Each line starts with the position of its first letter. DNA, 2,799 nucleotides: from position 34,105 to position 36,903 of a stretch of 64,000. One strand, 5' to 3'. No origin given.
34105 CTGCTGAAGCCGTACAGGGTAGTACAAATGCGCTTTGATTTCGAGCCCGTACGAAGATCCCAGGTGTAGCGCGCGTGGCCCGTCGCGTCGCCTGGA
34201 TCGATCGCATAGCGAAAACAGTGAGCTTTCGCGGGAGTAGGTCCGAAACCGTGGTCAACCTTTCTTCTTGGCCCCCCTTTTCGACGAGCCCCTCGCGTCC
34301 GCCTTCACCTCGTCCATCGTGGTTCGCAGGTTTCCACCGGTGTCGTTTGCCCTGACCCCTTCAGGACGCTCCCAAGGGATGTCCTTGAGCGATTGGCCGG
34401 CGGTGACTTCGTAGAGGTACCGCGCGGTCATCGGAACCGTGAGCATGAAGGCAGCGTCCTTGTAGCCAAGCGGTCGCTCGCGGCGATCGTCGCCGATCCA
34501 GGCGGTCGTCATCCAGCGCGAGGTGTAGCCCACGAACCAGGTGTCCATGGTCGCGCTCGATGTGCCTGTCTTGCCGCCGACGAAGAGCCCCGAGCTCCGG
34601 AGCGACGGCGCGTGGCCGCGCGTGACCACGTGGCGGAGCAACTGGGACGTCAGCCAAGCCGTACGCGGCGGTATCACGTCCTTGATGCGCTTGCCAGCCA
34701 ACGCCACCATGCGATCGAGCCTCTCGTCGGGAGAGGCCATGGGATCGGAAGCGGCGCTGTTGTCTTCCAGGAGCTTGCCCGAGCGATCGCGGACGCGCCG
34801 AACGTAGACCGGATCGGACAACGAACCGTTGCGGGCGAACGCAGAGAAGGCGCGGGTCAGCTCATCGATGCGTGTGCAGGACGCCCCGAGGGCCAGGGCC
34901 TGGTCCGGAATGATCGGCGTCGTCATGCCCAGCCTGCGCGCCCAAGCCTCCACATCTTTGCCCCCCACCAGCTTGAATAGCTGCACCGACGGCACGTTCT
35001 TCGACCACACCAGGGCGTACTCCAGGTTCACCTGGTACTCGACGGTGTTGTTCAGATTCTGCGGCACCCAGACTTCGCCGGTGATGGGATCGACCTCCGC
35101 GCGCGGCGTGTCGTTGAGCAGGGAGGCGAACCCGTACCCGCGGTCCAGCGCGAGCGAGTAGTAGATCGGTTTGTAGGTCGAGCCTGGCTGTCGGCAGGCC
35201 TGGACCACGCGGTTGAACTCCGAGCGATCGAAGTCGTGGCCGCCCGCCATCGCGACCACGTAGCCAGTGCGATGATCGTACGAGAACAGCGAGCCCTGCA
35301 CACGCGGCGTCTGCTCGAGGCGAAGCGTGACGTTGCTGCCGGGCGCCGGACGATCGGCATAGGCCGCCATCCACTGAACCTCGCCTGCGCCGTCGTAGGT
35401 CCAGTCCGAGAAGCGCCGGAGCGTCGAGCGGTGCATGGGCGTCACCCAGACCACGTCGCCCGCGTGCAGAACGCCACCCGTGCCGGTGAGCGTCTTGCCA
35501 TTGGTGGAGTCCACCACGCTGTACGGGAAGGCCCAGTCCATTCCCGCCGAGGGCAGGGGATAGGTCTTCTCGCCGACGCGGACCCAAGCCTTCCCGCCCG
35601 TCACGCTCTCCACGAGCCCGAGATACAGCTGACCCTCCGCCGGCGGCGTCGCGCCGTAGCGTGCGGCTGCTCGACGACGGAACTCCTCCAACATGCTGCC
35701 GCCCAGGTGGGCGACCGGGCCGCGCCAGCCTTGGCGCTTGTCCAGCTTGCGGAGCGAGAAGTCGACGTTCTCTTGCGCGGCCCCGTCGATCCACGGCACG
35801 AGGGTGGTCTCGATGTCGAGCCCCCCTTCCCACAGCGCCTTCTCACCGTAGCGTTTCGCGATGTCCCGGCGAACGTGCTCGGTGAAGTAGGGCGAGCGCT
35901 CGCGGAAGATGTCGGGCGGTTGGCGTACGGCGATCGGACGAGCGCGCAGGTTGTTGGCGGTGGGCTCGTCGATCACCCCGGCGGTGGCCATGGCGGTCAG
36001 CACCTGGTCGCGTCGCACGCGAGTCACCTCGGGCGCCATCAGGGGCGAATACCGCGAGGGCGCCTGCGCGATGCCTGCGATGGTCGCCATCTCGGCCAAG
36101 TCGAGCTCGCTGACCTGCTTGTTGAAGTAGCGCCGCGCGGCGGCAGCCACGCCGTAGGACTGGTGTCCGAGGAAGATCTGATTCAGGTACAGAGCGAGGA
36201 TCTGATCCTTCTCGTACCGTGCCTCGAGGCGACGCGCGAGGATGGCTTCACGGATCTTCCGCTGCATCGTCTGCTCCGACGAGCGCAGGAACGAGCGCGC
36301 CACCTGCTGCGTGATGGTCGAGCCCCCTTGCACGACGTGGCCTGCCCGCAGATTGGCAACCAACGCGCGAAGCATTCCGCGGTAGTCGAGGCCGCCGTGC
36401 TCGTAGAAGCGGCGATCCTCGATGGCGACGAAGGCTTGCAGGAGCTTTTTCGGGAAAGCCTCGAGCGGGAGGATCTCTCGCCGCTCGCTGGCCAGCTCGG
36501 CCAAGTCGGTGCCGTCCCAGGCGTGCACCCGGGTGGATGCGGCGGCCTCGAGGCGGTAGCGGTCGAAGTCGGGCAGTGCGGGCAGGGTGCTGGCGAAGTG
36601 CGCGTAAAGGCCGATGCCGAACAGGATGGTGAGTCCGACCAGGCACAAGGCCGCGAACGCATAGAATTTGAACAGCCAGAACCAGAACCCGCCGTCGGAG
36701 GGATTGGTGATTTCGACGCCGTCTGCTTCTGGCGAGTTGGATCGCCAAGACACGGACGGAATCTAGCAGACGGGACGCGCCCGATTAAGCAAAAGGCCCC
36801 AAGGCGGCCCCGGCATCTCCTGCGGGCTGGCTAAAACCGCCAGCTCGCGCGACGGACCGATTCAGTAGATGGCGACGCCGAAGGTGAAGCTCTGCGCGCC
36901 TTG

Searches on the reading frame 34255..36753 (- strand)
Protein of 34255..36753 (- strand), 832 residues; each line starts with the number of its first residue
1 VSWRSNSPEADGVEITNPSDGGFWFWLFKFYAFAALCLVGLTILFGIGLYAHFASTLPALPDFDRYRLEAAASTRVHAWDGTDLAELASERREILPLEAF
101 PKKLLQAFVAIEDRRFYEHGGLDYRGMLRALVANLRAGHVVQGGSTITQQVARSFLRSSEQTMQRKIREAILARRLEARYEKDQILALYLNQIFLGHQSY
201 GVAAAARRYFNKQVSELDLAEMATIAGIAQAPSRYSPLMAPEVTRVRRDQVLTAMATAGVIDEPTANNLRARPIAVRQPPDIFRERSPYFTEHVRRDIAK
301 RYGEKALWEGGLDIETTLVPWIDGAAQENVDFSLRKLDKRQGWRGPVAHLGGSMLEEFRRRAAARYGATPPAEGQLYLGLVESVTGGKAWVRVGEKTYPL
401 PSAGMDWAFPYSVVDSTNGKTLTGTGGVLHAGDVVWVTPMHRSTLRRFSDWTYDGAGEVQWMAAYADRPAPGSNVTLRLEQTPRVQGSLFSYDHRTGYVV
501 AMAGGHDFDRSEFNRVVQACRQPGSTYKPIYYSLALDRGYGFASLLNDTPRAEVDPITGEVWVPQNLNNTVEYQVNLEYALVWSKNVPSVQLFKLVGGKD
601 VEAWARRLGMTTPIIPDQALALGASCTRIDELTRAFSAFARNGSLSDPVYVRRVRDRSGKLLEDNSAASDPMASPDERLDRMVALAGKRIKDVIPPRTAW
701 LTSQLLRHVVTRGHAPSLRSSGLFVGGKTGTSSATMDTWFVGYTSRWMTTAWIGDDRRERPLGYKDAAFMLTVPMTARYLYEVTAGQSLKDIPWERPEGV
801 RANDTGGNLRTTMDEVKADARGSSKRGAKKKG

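Call 65: search_protein_families(library=pfam, proteins=[window:34255-36753:-], max_evalue=0.0001)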
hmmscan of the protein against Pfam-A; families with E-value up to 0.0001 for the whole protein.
window:34255-36753:- (832 aa): 3 families
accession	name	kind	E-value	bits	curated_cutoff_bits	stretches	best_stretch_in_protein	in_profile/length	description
PF00912.28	Transgly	-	5.3e-63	212.1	27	1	81-255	2-177/178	Transglycosylase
PF00905.27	Transpeptidase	-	1.3e-22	80.8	22.1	1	490-745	4-266/299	Penicillin binding protein transpeptidase domain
PF17092.11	PCB_OB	-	5.9e-15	56.4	27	1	343-485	1-111/111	Penicillin-binding protein OB-like domain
